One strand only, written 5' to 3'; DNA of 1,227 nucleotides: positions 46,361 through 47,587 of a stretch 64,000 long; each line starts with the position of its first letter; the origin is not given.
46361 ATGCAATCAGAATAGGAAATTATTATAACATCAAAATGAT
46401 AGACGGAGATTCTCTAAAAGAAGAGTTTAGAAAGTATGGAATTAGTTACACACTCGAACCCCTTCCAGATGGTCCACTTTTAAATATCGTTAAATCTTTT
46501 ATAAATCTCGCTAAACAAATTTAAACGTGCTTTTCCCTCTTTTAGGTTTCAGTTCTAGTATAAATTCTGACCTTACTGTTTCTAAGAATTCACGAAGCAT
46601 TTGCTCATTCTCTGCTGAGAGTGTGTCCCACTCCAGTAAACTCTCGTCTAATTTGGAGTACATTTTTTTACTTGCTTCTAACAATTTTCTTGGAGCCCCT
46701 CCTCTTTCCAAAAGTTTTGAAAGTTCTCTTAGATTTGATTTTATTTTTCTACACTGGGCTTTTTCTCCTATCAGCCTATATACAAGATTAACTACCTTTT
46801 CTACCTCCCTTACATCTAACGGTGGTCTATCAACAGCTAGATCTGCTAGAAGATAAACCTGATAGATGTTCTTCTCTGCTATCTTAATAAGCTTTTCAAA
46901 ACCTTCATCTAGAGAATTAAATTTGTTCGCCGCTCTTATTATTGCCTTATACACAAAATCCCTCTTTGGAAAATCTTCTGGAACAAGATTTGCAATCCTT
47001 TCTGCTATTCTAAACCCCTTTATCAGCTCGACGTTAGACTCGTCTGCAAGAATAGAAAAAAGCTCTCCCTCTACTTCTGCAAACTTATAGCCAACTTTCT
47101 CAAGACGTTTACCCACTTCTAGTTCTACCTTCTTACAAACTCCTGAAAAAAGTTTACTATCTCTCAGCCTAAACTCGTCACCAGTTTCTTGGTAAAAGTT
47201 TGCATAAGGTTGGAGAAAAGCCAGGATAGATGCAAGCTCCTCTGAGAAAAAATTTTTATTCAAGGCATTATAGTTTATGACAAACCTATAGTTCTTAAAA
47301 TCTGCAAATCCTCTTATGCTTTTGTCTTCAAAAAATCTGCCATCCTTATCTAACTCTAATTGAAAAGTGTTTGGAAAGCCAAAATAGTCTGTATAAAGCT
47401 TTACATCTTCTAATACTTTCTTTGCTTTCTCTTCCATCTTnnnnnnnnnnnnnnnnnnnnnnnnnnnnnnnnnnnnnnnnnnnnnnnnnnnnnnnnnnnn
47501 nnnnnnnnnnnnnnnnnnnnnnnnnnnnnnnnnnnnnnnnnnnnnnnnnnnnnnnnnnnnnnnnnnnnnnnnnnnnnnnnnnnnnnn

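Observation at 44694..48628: Cluster of seven uncharacterised ORFs centred on a stand-alone Mrr-cat PD-(D/E)xK nuclease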

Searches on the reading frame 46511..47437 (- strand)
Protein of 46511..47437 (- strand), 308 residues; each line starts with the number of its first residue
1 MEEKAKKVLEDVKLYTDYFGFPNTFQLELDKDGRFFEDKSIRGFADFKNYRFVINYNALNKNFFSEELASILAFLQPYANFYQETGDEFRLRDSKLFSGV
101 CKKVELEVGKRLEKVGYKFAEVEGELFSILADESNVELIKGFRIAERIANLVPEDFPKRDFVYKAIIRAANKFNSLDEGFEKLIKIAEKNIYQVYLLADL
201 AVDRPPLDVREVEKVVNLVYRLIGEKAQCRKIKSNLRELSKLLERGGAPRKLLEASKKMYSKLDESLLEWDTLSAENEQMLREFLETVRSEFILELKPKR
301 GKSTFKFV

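Call 3: search_protein_families(library=pfam, proteins=[window:46511-47437:-], max_evalue=1)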
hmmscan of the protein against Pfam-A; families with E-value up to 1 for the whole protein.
window:46511-47437:- (308 aa): 2 families
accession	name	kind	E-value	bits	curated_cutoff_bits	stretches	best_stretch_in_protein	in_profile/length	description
PF16266.10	DUF4919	-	0.019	15.3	29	1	184-288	67-170/186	Domain of unknown function (DUF4919)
PF25007.1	DYH2-5-8_CC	-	0.061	13.5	27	1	201-284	28-109/120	Dynein axonemal heavy chain 2/5/8 coiled-coil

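Call 4: search_protein_families(library=padloc, proteins=[window:46511-47437:-], max_evalue=1)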
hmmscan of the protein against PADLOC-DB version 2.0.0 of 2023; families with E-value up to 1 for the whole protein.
window:46511-47437:- (308 aa): 0 families

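Call 5: search_protein_families(library=ncbifam, proteins=[window:46511-47437:-], max_evalue=1)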
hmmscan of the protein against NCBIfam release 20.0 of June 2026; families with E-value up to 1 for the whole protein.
window:46511-47437:- (308 aa): 0 families

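Call 24: find_related_loci(query=A2, collection=viral_contigs, flank=8000)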
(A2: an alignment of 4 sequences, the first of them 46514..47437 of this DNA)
Query A2 (308 aa) in viral_contigs; peptide patterns used: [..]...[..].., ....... (x = any residue, [..] = any of these).
68 stretches matched a pattern, but none encodes a relative of the query by tblastn (E <= 1e-3).

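Call 25: find_homologous_proteins(query=A2, max_evalue=0.01)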
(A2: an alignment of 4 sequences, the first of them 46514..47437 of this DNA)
Query A2 (4 sequences) (308 aa, profile of the alignment): 6 proteins with E <= 0.01 among 8000 candidates.
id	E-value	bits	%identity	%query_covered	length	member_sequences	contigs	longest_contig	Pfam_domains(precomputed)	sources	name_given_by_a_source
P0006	1.2e-180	618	74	99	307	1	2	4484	-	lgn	-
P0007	1.2e-178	611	100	100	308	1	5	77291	-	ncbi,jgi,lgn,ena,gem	-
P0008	5.8e-178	609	77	99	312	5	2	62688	-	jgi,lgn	jgi:hypothetical protein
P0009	8.7e-175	598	71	96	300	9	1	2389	-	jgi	-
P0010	1.2e-170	585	83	97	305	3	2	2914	-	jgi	jgi:hypothetical protein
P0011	1.8e-44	170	37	73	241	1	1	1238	-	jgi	-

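Call 26: find_encoding_contigs(protein=P0011, flank=5000, max_places=3)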
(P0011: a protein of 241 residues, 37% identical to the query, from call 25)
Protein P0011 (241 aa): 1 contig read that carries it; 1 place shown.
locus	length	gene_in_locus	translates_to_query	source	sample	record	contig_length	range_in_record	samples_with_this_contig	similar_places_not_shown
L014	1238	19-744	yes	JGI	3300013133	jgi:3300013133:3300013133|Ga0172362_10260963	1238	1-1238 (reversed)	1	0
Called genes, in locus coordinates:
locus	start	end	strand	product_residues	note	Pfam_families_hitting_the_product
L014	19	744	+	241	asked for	-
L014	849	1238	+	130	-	?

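Call 42: search_protein_representatives(alignment_id=A5)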
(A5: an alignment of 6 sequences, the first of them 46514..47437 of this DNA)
Query: 6 sequences, 306 profile positions. Proteins with E-value up to 0.001 (for the whole library): 27; up to 1e-10: 16; up to 1e-30: 4. The best 27 are listed.
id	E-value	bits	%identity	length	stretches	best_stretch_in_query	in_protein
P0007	1.8e-171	585.9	-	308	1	1-305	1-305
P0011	4.6e-98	344.8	-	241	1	82-306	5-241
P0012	3.2e-60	220.5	-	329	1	5-301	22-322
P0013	3.8e-38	148.0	-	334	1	8-306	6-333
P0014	1.1e-27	113.7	-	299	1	8-262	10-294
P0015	2.7e-25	105.8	-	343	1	3-299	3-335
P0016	1.1e-24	103.8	-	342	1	7-304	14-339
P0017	2.6e-24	102.6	-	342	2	86-289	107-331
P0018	8.8e-23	97.6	-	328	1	21-305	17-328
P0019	9.5e-23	97.5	-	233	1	96-302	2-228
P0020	1.4e-20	90.3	-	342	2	93-305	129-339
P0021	4.2e-20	88.8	-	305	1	5-299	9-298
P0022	8.2e-15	71.4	-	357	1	6-249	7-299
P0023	7.3e-13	65.0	-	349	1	34-286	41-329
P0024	5.3e-11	58.9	-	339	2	93-297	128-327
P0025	9.4e-11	58.1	-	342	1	23-302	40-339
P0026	1.8e-09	53.9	-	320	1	32-290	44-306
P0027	6.1e-09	52.1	-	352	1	41-302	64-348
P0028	6.7e-09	52.0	-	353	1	4-301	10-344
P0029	5.9e-08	48.9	-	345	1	31-281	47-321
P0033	2.4e-07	46.9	-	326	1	6-287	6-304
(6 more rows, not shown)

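Call 43: predict_structure(alignment_id=A5)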
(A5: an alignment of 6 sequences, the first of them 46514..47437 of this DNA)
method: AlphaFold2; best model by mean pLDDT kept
length: 308 residues; sequences in the alignment: 6
mean_pLDDT: 61.8   pTM: 0.47
mean pLDDT of the five models: 61.8, 53.7, 52.2, 52.1, 51.5
residues with pLDDT >= 90: 26; 70-90: 119; 50-70: 50; < 50: 113
segments of 3 or more residues with pLDDT < 50: 1-86, 115-123, 202-206, 297-308
pLDDT, mean of each block of 10 residues (from residue 1): 25 24 28 30 33 32 36 42 47 72 67 51 54 74 88 72 79 87 89 76 53 89 88 87 72 82 73 85 88 55 31
secondary structure, 60 per line:
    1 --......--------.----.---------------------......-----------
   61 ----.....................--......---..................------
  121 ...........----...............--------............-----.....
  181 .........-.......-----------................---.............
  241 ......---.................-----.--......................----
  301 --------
elements in order: H3-8 H44-49 H65-85 H88-93 H97-114 H121-131 H136-150 H159-170 H176-189 H191-197 H209-224 H229-246 H250-266 H275-296

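Call 44: list_cluster_members(proteins=[P0012, P0013, P0014, P0015, P0016, P0018, P0021, P0022, P0007, P0001])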
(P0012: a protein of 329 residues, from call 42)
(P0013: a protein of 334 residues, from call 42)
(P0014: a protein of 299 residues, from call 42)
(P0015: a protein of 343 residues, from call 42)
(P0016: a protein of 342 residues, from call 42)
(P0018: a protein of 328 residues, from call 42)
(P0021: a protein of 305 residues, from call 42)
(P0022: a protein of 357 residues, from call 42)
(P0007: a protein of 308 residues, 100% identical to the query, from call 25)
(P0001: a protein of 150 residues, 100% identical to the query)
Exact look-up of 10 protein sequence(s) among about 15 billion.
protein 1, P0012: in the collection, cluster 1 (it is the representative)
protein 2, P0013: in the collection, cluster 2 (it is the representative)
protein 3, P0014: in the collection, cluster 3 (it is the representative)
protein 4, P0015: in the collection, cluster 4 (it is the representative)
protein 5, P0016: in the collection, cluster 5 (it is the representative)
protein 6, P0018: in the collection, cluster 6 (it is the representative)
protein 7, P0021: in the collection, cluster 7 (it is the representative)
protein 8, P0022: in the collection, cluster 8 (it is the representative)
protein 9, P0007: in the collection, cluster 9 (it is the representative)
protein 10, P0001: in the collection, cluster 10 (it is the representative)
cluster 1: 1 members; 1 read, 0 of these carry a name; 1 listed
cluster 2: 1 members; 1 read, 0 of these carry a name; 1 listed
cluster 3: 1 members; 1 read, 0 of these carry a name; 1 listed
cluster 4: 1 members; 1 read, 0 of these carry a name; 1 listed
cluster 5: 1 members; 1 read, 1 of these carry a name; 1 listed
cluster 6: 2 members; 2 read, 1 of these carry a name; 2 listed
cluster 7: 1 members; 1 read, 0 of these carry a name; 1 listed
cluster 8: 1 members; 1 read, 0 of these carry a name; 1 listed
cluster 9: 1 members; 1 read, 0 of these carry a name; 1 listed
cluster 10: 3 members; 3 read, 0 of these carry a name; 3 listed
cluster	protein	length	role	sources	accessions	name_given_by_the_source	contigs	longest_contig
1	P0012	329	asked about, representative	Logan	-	-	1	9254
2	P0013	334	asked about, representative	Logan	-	-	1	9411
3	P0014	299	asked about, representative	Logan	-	-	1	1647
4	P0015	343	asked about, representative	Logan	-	-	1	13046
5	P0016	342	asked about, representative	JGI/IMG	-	hypothetical protein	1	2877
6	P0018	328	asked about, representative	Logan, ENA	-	-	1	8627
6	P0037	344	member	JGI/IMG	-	hypothetical protein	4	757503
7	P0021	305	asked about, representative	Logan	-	-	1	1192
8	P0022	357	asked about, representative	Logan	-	-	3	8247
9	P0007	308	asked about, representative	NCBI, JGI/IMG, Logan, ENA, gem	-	-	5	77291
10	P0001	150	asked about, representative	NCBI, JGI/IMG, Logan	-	-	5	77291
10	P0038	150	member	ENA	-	-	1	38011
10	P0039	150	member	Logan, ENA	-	-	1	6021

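Call 45: find_encoding_contigs(protein=P0015, flank=7000, max_places=2)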
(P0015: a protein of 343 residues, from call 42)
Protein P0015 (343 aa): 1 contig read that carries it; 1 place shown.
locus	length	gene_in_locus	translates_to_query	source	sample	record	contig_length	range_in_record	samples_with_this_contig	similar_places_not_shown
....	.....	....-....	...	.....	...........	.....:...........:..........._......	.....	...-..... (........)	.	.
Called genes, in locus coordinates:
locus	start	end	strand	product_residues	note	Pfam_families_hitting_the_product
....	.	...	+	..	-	?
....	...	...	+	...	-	-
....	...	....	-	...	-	-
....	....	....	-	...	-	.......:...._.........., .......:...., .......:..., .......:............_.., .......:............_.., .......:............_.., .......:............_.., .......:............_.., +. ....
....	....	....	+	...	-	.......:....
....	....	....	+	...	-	-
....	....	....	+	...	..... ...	-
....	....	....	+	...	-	-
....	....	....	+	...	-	-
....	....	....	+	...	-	-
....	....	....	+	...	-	-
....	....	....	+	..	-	-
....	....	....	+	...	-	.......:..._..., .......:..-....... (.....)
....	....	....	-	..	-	-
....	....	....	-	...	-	-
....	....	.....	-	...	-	-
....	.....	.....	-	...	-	-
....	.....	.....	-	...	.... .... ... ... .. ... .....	-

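Call 46: find_encoding_contigs(protein=P0037, flank=8000, max_places=2)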
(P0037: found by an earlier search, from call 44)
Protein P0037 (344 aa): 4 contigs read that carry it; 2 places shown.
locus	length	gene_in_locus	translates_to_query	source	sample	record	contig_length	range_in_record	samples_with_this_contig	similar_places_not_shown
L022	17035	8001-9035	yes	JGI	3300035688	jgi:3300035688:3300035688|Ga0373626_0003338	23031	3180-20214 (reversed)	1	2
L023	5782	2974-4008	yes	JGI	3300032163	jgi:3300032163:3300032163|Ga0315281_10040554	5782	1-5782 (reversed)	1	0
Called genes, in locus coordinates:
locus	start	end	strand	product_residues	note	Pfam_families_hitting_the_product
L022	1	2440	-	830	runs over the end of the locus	PF02463:SMC_N, PF13175:AAA_15, PF13476:AAA_23 (faint), PF06470:SMC_hinge, PF13304:AAA_21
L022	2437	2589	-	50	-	-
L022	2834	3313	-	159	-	-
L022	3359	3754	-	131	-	-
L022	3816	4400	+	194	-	-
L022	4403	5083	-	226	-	PF01209:Ubie_methyltran, PF05148:Methyltransf_8 (weak), PF05219:DREV, PF13489:Methyltransf_23, PF13847:Methyltransf_31, PF08241:Methyltransf_11, PF08242:Methyltransf_12, PF13649:Methyltransf_25, +2 more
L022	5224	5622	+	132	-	-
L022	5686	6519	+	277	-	PF01978:TrmB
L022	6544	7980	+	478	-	-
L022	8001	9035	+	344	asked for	-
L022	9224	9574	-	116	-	-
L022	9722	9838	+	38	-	-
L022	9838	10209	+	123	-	-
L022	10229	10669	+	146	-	-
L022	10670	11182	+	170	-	-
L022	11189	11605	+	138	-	-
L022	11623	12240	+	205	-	-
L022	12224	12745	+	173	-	PF04471:Mrr_cat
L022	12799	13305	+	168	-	-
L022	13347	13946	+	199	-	-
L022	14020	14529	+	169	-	-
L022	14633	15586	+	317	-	-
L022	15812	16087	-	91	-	PF18905:DUF5661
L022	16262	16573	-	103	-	PF18898:DUF5654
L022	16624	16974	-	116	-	-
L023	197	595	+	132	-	-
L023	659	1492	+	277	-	PF01978:TrmB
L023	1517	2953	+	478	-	-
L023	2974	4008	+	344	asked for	-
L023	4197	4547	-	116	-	-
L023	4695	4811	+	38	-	-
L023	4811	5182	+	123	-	-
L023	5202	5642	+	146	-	-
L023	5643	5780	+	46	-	?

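Call 47: find_encoding_contigs(protein=P0012, flank=8000, max_places=2)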
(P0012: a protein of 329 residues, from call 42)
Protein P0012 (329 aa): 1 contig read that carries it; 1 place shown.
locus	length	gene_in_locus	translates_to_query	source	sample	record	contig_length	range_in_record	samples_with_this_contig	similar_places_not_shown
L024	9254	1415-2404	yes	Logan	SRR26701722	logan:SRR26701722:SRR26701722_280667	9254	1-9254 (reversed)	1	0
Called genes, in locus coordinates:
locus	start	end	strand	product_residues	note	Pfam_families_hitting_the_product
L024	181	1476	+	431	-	PF12710:HAD (weak)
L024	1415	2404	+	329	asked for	-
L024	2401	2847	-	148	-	PF04471:Mrr_cat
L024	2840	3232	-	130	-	-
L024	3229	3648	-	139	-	-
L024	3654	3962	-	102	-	-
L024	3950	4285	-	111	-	-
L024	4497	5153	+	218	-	PF01209:Ubie_methyltran, PF05148:Methyltransf_8, PF05219:DREV (weak), PF13489:Methyltransf_23, PF13847:Methyltransf_31, PF08241:Methyltransf_11, PF08242:Methyltransf_12, PF13649:Methyltransf_25, +4 more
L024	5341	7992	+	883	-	-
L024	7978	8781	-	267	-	-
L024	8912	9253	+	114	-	?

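Call 48: find_encoding_contigs(protein=P0013, flank=8000, max_places=2)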
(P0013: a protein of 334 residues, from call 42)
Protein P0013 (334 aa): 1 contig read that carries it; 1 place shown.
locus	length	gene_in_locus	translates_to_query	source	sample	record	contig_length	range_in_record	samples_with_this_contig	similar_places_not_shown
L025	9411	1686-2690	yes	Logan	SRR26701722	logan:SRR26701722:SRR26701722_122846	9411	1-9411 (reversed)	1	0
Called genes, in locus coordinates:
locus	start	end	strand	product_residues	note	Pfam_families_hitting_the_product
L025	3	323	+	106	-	?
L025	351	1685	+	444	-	PF00702:Hydrolase (weak)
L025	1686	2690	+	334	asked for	-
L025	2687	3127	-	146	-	PF04471:Mrr_cat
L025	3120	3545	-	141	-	-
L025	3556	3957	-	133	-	-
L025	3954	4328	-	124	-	-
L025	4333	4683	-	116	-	-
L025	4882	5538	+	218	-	PF01209:Ubie_methyltran, PF13489:Methyltransf_23, PF05175:MTS (weak), PF07021:MetW (weak), PF08241:Methyltransf_11, PF08242:Methyltransf_12, PF13649:Methyltransf_25, PF13847:Methyltransf_31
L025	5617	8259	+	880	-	-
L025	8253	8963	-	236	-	-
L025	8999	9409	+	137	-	?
